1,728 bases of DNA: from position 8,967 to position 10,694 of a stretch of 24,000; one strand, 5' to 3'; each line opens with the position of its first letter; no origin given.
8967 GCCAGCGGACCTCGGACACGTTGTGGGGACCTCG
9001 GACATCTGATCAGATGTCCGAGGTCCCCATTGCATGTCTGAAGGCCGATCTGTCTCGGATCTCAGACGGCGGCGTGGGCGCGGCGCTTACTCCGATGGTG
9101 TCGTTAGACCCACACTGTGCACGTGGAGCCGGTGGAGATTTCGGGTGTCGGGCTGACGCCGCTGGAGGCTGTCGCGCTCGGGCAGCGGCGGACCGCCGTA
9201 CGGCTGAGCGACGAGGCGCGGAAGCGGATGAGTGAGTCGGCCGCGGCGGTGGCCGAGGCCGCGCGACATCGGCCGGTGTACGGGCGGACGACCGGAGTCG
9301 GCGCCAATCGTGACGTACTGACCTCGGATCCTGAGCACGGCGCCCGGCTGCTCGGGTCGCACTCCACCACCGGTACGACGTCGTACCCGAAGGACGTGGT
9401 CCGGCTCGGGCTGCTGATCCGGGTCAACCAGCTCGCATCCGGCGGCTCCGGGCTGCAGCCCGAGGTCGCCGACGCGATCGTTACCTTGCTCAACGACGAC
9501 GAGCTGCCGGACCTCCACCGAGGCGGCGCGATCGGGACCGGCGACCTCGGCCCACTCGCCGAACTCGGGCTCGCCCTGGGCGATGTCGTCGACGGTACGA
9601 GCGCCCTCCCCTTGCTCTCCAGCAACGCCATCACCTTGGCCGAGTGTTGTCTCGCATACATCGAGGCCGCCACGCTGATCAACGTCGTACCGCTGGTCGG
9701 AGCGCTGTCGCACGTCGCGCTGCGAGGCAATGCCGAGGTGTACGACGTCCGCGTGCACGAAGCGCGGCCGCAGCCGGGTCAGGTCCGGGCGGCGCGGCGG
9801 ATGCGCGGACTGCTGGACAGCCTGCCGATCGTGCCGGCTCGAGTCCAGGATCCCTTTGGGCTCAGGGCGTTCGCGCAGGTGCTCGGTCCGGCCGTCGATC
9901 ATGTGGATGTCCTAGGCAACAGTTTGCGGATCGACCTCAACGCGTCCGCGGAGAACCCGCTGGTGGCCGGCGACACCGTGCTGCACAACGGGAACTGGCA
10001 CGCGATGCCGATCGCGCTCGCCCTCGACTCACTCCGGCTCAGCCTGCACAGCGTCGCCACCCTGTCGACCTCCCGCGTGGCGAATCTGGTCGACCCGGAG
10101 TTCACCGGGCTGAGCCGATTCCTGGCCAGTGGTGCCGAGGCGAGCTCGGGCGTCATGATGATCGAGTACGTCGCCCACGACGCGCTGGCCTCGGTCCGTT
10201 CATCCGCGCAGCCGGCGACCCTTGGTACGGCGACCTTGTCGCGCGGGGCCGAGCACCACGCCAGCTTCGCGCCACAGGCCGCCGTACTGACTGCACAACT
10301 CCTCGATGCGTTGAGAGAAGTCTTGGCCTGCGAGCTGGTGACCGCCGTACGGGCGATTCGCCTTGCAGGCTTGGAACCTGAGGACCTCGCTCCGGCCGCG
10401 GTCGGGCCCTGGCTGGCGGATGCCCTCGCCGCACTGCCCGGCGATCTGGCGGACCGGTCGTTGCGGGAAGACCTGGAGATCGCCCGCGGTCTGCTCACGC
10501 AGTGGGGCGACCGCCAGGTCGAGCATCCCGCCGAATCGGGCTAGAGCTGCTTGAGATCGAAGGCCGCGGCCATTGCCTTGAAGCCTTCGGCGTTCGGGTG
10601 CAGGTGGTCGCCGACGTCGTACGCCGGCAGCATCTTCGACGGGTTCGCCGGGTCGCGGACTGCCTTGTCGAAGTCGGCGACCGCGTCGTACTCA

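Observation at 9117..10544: Second HAL/PAL-superfamily gene with Gly-Thr-Gly in place of the MIO triad and Phe in place of the catalytic Tyr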

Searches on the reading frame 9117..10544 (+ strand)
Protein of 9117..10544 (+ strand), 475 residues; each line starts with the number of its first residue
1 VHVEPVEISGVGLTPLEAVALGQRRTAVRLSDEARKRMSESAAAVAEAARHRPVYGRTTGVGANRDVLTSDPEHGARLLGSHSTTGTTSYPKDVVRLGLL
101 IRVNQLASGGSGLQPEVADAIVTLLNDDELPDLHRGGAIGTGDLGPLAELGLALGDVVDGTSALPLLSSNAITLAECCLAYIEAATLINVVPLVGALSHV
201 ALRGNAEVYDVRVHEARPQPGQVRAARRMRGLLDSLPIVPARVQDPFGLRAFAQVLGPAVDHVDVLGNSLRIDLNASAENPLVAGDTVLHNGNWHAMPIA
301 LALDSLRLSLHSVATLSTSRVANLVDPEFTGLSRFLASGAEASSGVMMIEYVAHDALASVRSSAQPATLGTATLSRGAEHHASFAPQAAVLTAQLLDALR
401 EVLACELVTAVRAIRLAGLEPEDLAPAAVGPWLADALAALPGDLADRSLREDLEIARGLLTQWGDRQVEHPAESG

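Call 5: search_protein_families(library=pfam, proteins=[window:9117-10544:+], max_evalue=0.01)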
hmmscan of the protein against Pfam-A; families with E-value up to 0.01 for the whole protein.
window:9117-10544:+ (475 aa): 1 family
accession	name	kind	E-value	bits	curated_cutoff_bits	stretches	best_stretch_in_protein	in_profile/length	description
PF00221.24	Lyase_aromatic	-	1.7e-95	320.9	27.3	2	163-418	181-448/466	Aromatic amino acid lyase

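Call 6: search_protein_families(library=ncbifam, proteins=[window:9117-10544:+], max_evalue=0.01)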
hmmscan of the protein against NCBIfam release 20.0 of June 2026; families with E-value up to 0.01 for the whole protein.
window:9117-10544:+ (475 aa): 8 families
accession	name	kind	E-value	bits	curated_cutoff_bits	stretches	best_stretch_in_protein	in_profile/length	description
NF006871.0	PRK09367.1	subfamily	6.6e-77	259.3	524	2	164-462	192-494/505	histidine ammonia-lyase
TIGR01225.1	hutH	equivalog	8.9e-72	242.2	539.15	2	165-462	190-491/506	histidine ammonia-lyase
TIGR04475.1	Phe_D_beta_mut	equivalog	7.5e-40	137.1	800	3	242-418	290-470/510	phenylalanine aminomutase (D-beta-phenylalanine forming)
TIGR01226.1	phe_am_lyase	equivalog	1.3e-34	119.6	519.15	2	163-422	230-506/680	phenylalanine ammonia-lyase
TIGR03832.1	Tyr_2_3_mutase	equivalog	5e-32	111.1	501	2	243-454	290-501/507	tyrosine 2,3-aminomutase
NF041222.1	BagA_FevW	exception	1.2e-27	96.7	1000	3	9-154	4-155/529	bagremycin/ferroverdin biosynthesis tyrosine ammonia-lyase BagA/FevW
NF053541.1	FlxA_rubin_TAL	equivalog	2.2e-26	92.4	700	2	239-419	273-457/498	flexirubin biosynthesis tyrosine ammonia-lyase FlxA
TIGR04473.1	taxol_Phe_23mut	exception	2e-15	56.1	1250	2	170-421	235-501/687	phenylalanine aminomutase (L-beta-phenylalanine forming)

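Call 14: search_solved_structures(query=window:9117-10544:+, show_alignments=2)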
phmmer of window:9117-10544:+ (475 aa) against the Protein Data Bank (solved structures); distinct sequences matched with E-value up to 0.001: 39.
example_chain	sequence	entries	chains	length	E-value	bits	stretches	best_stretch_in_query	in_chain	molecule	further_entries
7tqr_A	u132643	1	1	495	1.8e-42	149.3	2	178-416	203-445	Probable histidine ammonia-lyase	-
1gkj_A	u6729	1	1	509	1.8e-40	142.7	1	27-416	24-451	HISTIDINE AMMONIA-LYASE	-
1gkm_B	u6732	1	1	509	4.7e-40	141.3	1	27-416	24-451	Histidine ammonia-lyase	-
1gk2_A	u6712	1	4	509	1.6e-39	139.6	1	27-416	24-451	HISTIDINE AMMONIA-LYASE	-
1eb4_A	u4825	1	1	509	2.9e-39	138.7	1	27-416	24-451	HISTIDINE AMMONIA-LYASE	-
1b8f_A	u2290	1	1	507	3.4e-39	138.5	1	27-416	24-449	Histidine ammonia-lyase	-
1gk3_A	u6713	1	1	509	6.2e-39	137.6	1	27-416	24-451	HISTIDINE AMMONIA-LYASE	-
6v6h_A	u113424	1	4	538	8e-35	124.1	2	162-416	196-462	Histidine ammonia-lyase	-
6s7j_A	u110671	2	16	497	1.1e-30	110.4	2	163-420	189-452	Uncharacterized protein | ergothionase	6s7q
3kdy_A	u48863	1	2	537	1.8e-25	93.3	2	243-461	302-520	Histidine ammonia-lyase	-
9eq5_A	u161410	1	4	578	2.2e-25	93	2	164-338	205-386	Histidine ammonia-lyase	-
3unv_A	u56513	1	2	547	6.4e-25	91.4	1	241-419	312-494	AdmH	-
2rjr_A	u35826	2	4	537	6.9e-25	91.3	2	243-461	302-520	Tyrosine aminomutase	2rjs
2ohy_A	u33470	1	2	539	7.1e-25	91.3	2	243-461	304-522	Tyrosine aminomutase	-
2qve_A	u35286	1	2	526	1.4e-24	90.3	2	243-461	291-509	Tyrosine Aminomutase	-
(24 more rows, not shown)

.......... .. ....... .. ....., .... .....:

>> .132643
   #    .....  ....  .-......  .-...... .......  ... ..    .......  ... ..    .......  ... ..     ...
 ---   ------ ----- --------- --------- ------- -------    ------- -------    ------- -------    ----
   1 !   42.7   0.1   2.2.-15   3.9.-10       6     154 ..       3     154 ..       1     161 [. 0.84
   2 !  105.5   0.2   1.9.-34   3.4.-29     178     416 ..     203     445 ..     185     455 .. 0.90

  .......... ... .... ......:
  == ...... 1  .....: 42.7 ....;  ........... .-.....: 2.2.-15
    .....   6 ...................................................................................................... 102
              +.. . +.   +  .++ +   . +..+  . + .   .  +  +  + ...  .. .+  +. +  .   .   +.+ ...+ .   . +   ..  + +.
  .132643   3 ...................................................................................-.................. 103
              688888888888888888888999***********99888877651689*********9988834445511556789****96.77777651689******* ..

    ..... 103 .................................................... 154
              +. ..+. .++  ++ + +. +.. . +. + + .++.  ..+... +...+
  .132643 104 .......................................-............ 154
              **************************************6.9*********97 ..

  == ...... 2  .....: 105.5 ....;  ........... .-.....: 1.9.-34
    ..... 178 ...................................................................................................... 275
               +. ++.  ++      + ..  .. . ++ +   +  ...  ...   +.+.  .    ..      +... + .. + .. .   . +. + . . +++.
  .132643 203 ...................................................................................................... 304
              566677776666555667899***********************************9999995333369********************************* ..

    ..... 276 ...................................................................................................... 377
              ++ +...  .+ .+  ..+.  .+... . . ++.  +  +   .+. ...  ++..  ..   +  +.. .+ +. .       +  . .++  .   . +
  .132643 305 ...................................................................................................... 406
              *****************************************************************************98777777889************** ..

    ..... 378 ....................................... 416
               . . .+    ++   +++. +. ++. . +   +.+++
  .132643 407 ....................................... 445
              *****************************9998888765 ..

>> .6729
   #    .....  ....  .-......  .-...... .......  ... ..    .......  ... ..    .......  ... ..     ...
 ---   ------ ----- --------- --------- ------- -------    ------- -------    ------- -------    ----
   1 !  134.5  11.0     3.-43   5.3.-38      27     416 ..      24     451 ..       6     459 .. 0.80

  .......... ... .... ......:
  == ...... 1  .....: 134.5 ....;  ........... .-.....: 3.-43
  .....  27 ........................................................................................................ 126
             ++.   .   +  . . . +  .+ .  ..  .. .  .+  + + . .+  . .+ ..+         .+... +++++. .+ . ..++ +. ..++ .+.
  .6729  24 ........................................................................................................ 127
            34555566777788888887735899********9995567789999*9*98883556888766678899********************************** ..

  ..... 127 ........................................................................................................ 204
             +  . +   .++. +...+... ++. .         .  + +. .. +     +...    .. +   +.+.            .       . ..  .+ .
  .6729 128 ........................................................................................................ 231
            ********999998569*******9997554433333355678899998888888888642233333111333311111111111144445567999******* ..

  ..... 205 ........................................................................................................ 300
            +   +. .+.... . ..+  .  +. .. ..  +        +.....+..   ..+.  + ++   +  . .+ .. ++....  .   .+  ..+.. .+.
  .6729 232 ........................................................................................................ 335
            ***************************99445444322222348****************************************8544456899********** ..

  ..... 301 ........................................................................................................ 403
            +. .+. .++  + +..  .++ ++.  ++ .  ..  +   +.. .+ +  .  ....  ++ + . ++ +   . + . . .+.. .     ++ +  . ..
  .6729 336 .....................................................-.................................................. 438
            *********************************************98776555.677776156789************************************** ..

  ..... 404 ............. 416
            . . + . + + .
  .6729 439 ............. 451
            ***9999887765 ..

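Call 15: find_homologous_proteins(query=window:9117-10544:+, max_evalue=1e-10)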
Query window:9117-10544:+ (475 aa): 780 proteins with E <= 1e-10 among 8000 candidates; the best 120 are listed.
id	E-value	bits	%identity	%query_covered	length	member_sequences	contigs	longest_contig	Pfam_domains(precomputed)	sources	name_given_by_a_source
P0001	1.3e-279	946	94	100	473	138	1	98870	PF00221.25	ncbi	ncbi:aromatic amino acid lyase [Kribbella sp. NPDC002412]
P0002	1.1e-273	926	91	100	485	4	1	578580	PF00221.25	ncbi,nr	ncbi:histidine ammonia-lyase [Kribbella sp. VKM Ac-2568]|nr:histidine ammonia-lyase [Kribbella sp. V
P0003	1.1e-272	923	90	100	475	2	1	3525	PF00221.25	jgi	jgi:histidine ammonia-lyase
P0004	1.3e-272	923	90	100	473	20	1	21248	PF00221.25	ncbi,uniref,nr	ncbi:MAG TPA: aromatic amino acid ammonia-lyase [Kribbella sp.]|uniref:aromatic amino acid ammonia-l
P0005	2.8e-272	922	90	100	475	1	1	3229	PF00221.25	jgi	jgi:histidine ammonia-lyase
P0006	2.1e-271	919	91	100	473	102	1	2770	PF00221.25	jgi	jgi:histidine ammonia-lyase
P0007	4.6e-271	918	90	100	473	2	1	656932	PF00221.25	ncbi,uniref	ncbi:aromatic amino acid lyase [Kribbella qitaiheensis]|uniref:aromatic amino acid lyase n=1 Tax=Kri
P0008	1.7e-269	912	90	100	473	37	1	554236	PF00221.25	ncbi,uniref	ncbi:aromatic amino acid ammonia-lyase [Kribbella sancticallisti]|uniref:Aromatic amino acid ammonia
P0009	1.2e-264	896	88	100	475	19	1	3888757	PF00221.25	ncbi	ncbi:aromatic amino acid ammonia-lyase [Kribbella endophytica]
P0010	2.5e-264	895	87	100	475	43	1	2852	PF00221.25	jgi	jgi:histidine ammonia-lyase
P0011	2.0e-263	892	87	100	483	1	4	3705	PF00221.25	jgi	jgi:histidine ammonia-lyase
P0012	2.3e-262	889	87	99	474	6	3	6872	PF00221.25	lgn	-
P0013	1.1e-261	887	87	100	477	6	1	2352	PF00221.25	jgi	jgi:histidine ammonia-lyase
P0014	1.2e-258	877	86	100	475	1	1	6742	PF00221.25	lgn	-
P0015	3.1e-253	859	85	100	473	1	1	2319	PF00221.25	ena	-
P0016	1.2e-251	854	84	100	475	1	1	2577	PF00221.25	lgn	-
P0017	2.8e-251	852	84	100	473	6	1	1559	PF00221.25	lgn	-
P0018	8.9e-250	847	84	100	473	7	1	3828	PF00221.25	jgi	jgi:histidine ammonia-lyase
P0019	1.9e-246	836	82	99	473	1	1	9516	PF00221.25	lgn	-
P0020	4.6e-245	832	82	100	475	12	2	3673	PF00221.25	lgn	-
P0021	5.9e-245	832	82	100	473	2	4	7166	PF00221.25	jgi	jgi:histidine ammonia-lyase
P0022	7.2e-245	831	83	99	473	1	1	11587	PF00221.25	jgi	jgi:histidine ammonia-lyase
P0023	1.2e-243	827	82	99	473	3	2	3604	PF00221.25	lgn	-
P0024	1.4e-243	827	82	99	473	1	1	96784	PF00221.25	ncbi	-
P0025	1.5e-243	827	82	99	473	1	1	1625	PF00221.25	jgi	jgi:histidine ammonia-lyase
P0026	4.0e-241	819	81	99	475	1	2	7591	PF00221.25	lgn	-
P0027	2.9e-240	816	81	99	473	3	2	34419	PF00221.25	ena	-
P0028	4.0e-239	812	81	99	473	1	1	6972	PF00221.25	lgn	-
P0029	8.5e-232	788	81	97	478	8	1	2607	PF00221.25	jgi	-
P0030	2.3e-228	777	79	97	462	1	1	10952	PF00221.25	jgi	jgi:histidine ammonia-lyase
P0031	4.4e-209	713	84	87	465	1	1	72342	PF00221.25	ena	-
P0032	6.0e-204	696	71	98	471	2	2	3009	PF00221.25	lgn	-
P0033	4.0e-203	694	72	95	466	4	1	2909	PF00221.25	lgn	-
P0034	1.2e-201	689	72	96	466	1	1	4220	PF00221.25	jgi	jgi:histidine ammonia-lyase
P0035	1.2e-201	689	70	97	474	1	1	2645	PF00221.25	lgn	-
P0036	7.8e-197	673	71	96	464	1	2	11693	PF00221.25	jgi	-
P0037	7.3e-196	670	69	97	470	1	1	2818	PF00221.25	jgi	jgi:histidine ammonia-lyase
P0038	7.4e-194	663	69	96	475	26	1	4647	PF00221.25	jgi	jgi:histidine ammonia-lyase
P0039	1.0e-193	663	69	97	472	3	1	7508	PF00221.25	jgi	jgi:histidine ammonia-lyase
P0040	1.2e-193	662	69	96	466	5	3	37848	PF00221.25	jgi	jgi:histidine ammonia-lyase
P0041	7.9e-192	656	69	97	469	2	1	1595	PF00221.25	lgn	-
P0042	1.2e-191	656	67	98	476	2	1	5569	PF00221.25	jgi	jgi:histidine ammonia-lyase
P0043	2.3e-191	655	70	96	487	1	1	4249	PF00221.25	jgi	jgi:histidine ammonia-lyase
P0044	3.3e-191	654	69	97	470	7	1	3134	PF00221.25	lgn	-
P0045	1.4e-190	652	86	76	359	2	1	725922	PF00221.25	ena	-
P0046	6.9e-190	650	69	97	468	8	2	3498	PF00221.25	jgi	jgi:histidine ammonia-lyase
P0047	2.0e-189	649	69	96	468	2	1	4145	PF00221.25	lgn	-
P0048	3.1e-189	648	68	97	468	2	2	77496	PF00221.25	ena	-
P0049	1.8e-185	635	69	96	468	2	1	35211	PF00221.25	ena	-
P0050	2.2e-185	635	69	96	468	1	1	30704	PF00221.25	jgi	-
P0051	4.9e-185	634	69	95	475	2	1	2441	PF00221.25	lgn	-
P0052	7.2e-183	627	72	87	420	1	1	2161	PF00221.25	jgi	jgi:histidine ammonia-lyase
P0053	1.1e-178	613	70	89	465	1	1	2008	PF00221.25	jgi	jgi:histidine ammonia-lyase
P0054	6.4e-177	607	65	96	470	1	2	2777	PF00221.25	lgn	-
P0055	8.7e-176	604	65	97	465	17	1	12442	PF00221.25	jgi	jgi:histidine ammonia-lyase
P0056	4.5e-174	598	65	94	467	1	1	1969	PF00221.25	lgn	-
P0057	1.0e-173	597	92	64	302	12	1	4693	PF00221.25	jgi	jgi:histidine ammonia-lyase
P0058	6.0e-173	594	63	99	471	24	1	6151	PF00221.25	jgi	jgi:histidine ammonia-lyase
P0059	1.6e-172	593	63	99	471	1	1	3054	PF00221.25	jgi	jgi:histidine ammonia-lyase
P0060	2.1e-172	592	64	97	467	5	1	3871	PF00221.25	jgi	jgi:histidine ammonia-lyase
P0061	4.0e-172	591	64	97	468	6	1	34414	PF00221.25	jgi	jgi:histidine ammonia-lyase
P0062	1.4e-171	590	64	98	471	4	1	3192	PF00221.25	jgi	jgi:histidine ammonia-lyase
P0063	4.4e-170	585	63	97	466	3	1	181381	PF00221.25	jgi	jgi:histidine ammonia-lyase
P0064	5.0e-169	581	63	97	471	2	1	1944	PF00221.25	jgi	jgi:histidine ammonia-lyase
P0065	1.2e-160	554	60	97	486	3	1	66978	PF00221.25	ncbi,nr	ncbi:MAG TPA: aromatic amino acid ammonia-lyase [Nocardioidaceae bacterium]|nr:aromatic amino acid a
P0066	1.1e-158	547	72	76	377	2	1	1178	PF00221.25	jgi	jgi:histidine ammonia-lyase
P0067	3.9e-158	545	60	98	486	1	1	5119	PF00221.25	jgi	jgi:histidine ammonia-lyase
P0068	4.7e-153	529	94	55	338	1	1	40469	PF00221.25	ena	-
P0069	8.1e-126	439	87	48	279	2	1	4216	PF00221.25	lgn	-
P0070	3.7e-123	430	53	96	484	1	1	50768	PF00221.25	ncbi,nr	ncbi:MAG: aromatic amino acid lyase [Streptosporangiales bacterium]|nr:aromatic amino acid lyase [St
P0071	2.3e-116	408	71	57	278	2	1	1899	PF00221.25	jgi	jgi:histidine ammonia-lyase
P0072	2.9e-109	384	51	94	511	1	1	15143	PF00221.25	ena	-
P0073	1.2e-108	382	47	95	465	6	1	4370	PF00221.25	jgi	-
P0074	4.1e-108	381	46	98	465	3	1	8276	PF00221.25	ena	-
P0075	8.0e-106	373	49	92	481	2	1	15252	PF00221.25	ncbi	ncbi:MAG TPA: aromatic amino acid ammonia-lyase [Actinophytocola sp.]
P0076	1.3e-105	372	49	92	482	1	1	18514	PF00221.25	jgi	jgi:histidine ammonia-lyase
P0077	1.2e-104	369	48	93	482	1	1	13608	PF00221.25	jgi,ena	-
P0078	1.5e-104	369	48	92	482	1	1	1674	PF00221.25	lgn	-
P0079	2.4e-104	368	49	92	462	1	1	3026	PF00221.25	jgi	jgi:histidine ammonia-lyase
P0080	5.7e-104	367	48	92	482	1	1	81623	PF00221.25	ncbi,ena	-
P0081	7.8e-104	366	49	95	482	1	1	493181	PF00221.25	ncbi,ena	-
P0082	1.1e-103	366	49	89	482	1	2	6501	PF00221.25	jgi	jgi:histidine ammonia-lyase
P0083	2.6e-103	365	49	92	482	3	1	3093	PF00221.25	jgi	jgi:histidine ammonia-lyase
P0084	9.8e-103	363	49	89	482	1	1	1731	PF00221.25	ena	-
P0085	1.1e-102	363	48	92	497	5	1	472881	PF00221.25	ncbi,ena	-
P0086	1.2e-102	363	45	97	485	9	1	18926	PF00221.25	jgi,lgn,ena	-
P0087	3.7e-102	361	46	97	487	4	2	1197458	PF00221.25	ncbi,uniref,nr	ncbi:aromatic amino acid ammonia-lyase [Streptomyces ochraceiscleroticus]|uniref:Aromatic amino acid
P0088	5.6e-102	360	47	96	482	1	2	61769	PF00221.25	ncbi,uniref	ncbi:aromatic amino acid ammonia-lyase [Actinophytocola sp.]|uniref:aromatic amino acid ammonia-lyas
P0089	9.4e-102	360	50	86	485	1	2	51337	PF00221.25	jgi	jgi:histidine ammonia-lyase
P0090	1.7e-101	359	49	96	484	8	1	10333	PF00221.25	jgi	jgi:histidine ammonia-lyase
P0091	2.2e-101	358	48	94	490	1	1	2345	PF00221.25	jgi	jgi:histidine ammonia-lyase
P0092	6.2e-101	357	50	86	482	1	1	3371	PF00221.25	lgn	-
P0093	7.7e-101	357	48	97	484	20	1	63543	PF00221.25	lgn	-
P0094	1.0e-100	356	48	94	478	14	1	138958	PF00221.25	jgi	jgi:histidine ammonia-lyase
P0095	1.6e-100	356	46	97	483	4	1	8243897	PF00221.25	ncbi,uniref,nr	ncbi:aromatic amino acid lyase [Saccharopolyspora erythraea]|uniref:aromatic amino acid ammonia-lyas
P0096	4.0e-100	354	48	97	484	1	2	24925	PF00221.25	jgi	-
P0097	4.5e-100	354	49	97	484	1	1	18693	PF00221.25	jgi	jgi:histidine ammonia-lyase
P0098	9.6e-100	353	48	87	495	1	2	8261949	PF00221.25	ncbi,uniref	ncbi:aromatic amino acid ammonia-lyase [Streptomyces sclerotialus]|uniref:aromatic amino acid ammoni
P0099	1.3e-99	353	47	97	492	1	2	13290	PF00221.25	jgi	-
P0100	2.6e-99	352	48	98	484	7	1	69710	PF00221.25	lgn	-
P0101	4.5e-99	351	48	92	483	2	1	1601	PF00221.25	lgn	-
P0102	6.0e-99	350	47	98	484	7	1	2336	PF00221.25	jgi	-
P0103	1.1e-98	349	48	94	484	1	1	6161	PF00221.25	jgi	jgi:histidine ammonia-lyase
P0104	1.2e-98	349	48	88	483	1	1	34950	PF00221.25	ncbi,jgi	jgi:histidine ammonia-lyase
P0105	1.3e-98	349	46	96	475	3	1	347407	PF00221.25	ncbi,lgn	-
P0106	1.3e-98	349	47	97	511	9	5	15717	PF00221.25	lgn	-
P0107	1.8e-98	349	48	87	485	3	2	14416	PF00221.25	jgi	jgi:histidine ammonia-lyase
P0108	1.9e-98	349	48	97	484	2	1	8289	PF00221.25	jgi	jgi:histidine ammonia-lyase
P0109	4.8e-98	347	49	88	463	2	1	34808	PF00221.25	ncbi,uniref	ncbi:aromatic amino acid ammonia-lyase, partial [Actinophytocola sp.]|uniref:aromatic amino acid amm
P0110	5.4e-98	347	45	95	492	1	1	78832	PF00221.25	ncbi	ncbi:MAG: aromatic amino acid ammonia-lyase [Actinomycetes bacterium]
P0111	5.7e-98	347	48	97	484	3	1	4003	PF00221.25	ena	-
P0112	6.0e-98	347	48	91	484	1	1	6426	PF00221.25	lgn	-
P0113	6.1e-98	347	47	97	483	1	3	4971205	PF00221.25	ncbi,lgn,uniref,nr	ncbi:aromatic amino acid lyase [Nocardioides eburneiflavus]|uniref:Aromatic amino acid lyase n=1 Tax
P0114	8.7e-98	346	47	97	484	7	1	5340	PF00221.25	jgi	-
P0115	9.4e-98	346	47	94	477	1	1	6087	PF00221.25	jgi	jgi:histidine ammonia-lyase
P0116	1.0e-97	346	49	88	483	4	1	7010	PF00221.25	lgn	-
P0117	1.6e-97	346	46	96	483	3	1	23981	PF00221.25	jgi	-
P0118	1.7e-97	346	47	97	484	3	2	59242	PF00221.25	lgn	-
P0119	3.0e-97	345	45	96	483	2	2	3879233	PF00221.25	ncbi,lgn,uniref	ncbi:aromatic amino acid ammonia-lyase [Streptomyces sp. RGM 3693]|uniref:aromatic amino acid ammoni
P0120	5.0e-97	344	49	88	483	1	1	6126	PF00221.25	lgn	-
